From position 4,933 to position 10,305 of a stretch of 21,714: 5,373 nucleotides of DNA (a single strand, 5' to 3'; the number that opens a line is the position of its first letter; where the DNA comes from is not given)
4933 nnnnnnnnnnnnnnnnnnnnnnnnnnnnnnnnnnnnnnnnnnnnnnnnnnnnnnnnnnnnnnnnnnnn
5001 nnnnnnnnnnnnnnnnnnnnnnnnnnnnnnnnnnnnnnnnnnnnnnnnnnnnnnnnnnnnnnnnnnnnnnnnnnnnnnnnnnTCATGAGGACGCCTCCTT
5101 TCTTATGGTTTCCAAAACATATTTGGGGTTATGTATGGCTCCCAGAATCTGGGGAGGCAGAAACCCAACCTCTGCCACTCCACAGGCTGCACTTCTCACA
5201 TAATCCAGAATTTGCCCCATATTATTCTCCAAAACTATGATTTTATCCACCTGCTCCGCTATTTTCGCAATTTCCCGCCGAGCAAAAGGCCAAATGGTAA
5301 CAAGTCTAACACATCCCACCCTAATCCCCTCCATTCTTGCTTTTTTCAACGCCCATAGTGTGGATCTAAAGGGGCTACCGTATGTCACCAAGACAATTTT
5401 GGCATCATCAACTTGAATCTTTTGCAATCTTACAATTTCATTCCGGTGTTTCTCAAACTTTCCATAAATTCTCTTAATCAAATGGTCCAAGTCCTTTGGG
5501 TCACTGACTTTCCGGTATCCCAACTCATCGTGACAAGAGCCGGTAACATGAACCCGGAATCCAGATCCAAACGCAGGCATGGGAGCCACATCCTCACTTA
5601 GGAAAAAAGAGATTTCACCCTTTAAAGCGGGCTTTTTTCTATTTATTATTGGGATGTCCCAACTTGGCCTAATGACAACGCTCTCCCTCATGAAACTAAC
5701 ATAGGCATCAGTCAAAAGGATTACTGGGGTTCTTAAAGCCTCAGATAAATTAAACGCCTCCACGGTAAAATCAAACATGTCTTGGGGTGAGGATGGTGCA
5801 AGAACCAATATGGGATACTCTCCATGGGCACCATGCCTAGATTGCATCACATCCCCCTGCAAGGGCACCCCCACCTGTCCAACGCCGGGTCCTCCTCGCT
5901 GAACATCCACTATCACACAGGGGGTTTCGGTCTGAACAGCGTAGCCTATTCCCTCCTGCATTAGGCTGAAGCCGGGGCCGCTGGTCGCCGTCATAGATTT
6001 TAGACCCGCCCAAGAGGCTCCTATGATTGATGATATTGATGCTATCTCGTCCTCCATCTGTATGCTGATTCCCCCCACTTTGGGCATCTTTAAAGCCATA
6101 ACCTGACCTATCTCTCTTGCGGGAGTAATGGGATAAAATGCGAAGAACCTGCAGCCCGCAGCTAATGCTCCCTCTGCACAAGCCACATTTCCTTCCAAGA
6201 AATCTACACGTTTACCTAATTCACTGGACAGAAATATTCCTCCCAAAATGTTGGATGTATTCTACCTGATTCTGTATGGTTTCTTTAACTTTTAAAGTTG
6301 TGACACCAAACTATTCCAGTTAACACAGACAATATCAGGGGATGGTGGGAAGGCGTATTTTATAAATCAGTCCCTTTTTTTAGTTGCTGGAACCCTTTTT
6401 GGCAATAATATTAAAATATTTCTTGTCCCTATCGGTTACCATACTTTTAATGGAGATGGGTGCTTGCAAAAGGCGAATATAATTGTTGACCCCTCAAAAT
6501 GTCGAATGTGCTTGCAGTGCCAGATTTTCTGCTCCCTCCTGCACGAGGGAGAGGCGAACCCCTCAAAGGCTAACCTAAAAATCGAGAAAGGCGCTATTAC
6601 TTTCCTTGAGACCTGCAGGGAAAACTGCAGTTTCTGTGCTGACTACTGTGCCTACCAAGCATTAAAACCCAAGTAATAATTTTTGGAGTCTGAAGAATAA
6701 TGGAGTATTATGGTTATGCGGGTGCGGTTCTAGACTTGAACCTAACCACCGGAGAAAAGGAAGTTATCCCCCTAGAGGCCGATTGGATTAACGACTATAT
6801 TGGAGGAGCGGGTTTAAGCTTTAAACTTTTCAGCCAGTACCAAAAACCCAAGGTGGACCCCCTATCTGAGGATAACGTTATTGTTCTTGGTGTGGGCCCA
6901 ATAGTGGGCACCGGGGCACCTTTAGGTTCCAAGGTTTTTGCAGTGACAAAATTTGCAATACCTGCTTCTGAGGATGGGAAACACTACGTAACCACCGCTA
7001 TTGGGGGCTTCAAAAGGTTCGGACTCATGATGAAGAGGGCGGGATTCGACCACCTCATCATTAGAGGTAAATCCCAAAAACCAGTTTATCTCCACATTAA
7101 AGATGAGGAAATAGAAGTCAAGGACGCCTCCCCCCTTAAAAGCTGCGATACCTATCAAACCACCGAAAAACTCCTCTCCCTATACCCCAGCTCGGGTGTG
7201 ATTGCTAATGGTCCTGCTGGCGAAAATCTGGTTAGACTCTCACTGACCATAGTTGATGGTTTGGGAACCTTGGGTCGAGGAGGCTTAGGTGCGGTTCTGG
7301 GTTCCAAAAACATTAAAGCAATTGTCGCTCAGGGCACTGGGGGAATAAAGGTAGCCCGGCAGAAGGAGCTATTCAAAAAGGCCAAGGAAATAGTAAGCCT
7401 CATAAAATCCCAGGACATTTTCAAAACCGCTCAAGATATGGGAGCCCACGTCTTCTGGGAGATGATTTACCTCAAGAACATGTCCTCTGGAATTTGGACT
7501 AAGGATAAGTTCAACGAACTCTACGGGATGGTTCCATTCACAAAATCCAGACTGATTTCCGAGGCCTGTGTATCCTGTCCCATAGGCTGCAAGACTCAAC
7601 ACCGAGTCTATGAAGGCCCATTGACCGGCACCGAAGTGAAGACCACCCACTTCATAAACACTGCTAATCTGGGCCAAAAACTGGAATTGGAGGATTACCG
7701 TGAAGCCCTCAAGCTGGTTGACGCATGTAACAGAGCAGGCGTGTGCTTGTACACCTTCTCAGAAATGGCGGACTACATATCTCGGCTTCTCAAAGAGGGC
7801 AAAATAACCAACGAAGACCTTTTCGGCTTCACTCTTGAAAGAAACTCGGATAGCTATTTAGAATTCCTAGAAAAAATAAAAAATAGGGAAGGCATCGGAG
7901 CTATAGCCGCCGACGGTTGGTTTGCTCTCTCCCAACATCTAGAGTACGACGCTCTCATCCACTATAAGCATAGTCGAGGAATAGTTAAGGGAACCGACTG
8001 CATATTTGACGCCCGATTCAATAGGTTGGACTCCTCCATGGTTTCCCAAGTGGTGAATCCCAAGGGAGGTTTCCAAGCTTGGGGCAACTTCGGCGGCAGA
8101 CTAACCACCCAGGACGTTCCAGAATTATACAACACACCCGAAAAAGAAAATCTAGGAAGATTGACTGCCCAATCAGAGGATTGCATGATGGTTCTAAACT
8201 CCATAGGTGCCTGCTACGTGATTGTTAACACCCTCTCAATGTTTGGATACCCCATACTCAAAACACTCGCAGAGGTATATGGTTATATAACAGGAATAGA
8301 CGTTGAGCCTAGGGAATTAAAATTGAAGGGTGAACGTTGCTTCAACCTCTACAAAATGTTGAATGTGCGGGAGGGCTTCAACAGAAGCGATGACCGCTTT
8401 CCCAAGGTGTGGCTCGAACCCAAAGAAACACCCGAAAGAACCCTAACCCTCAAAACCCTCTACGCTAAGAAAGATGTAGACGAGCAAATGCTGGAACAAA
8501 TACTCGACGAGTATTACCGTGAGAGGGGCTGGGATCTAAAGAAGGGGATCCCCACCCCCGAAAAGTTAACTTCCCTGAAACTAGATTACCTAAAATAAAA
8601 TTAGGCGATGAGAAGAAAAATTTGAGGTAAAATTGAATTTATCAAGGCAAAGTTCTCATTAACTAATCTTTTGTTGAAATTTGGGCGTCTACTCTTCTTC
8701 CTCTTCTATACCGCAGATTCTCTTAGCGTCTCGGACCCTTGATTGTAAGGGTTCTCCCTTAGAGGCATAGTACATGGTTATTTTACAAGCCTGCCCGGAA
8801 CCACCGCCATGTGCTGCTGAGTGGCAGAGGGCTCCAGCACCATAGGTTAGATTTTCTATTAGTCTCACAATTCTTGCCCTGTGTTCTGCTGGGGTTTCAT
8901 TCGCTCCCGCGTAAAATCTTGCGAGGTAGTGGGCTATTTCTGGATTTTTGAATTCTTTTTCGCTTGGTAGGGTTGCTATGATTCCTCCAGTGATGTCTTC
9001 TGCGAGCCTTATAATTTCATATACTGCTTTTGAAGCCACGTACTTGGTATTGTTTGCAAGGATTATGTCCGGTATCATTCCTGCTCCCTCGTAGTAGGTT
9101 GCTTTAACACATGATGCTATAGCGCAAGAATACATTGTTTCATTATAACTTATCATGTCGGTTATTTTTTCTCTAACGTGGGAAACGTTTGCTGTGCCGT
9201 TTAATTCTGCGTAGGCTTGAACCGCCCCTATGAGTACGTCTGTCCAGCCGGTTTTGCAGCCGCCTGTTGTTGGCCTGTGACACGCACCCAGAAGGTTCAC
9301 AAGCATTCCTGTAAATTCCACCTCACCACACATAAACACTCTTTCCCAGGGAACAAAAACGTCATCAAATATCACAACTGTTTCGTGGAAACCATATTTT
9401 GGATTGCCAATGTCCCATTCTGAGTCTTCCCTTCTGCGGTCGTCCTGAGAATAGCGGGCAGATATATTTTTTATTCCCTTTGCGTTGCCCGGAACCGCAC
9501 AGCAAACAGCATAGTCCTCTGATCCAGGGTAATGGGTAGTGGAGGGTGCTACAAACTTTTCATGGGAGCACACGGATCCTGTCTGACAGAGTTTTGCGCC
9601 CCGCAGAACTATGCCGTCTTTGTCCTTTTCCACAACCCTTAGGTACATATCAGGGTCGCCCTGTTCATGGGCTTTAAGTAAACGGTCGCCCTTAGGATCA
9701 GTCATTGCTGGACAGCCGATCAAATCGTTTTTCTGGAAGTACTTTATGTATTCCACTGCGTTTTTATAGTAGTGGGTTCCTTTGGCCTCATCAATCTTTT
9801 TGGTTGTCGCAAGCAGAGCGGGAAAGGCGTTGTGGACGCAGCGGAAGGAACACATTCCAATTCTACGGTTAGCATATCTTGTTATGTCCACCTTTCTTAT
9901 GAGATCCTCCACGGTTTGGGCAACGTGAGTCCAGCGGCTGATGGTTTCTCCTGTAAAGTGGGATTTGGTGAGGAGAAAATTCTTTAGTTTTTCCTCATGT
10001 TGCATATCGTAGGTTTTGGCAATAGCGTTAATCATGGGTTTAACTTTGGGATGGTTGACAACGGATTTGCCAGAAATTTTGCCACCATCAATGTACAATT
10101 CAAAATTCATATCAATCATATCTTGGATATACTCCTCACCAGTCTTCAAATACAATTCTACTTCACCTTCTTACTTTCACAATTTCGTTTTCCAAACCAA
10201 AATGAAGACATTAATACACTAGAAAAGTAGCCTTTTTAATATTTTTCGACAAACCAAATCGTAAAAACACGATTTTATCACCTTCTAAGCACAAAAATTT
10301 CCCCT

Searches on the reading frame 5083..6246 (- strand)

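Call 8: search_protein_families(library=pfam, proteins=[window:5083-6246:-], max_evalue=0.001)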
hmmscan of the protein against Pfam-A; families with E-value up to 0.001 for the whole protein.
window:5083-6246:- (387 aa): 3 families
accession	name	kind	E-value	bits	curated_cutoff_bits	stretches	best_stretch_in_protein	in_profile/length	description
PF01855.24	POR_N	-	1.1e-57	195.9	27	1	25-253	1-225/231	Pyruvate flavodoxin/ferredoxin oxidoreductase, thiamine diP-bdg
PF17147.9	PFOR_II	-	1.3e-14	54.8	27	1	282-356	1-80/102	Pyruvate:ferredoxin oxidoreductase core domain II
PF02780.25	Transketolase_C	-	2.8e-09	37.4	25.9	1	276-343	4-71/124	Transketolase, C-terminal domain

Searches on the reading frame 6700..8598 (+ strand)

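Call 8: search_protein_families(library=pfam, proteins=[window:6700-8598:+], max_evalue=0.001)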
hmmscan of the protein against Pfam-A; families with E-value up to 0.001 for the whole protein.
window:6700-8598:+ (632 aa): 2 families
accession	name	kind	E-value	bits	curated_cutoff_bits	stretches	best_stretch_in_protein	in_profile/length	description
PF02730.20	AFOR_N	-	3.1e-53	180.9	29.8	1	9-213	2-199/199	Aldehyde ferredoxin oxidoreductase, N-terminal domain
PF01314.23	AFOR_C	-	1.4e-49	169.7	27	1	253-628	35-385/385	Aldehyde ferredoxin oxidoreductase, domains 2 & 3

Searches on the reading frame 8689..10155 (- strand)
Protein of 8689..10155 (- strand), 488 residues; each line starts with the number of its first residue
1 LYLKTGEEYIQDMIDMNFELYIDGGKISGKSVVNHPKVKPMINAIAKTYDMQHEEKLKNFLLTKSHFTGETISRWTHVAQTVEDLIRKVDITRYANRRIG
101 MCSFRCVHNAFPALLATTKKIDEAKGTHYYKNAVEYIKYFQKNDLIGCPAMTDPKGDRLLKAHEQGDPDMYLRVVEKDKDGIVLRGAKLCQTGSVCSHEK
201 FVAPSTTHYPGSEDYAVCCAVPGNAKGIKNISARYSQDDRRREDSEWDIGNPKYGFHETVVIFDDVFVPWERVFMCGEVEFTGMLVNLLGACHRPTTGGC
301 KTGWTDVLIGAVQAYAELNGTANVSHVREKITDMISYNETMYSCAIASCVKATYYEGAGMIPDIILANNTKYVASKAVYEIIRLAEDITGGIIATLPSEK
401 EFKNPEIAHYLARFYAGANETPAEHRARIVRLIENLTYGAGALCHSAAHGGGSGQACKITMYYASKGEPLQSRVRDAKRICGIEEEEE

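Call 8: search_protein_families(library=pfam, proteins=[window:8689-10155:-], max_evalue=0.001)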
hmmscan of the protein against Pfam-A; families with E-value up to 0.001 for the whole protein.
window:8689-10155:- (488 aa): 2 families
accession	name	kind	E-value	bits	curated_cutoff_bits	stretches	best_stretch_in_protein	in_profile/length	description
PF11794.13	HpaB_N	-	6.2e-84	282.2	35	1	5-275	1-270/270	4-hydroxyphenylacetate 3-hydroxylase N terminal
PF03241.18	HpaB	-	5.4e-55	186.1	25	1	283-476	2-199/202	4-hydroxyphenylacetate 3-hydroxylase C terminal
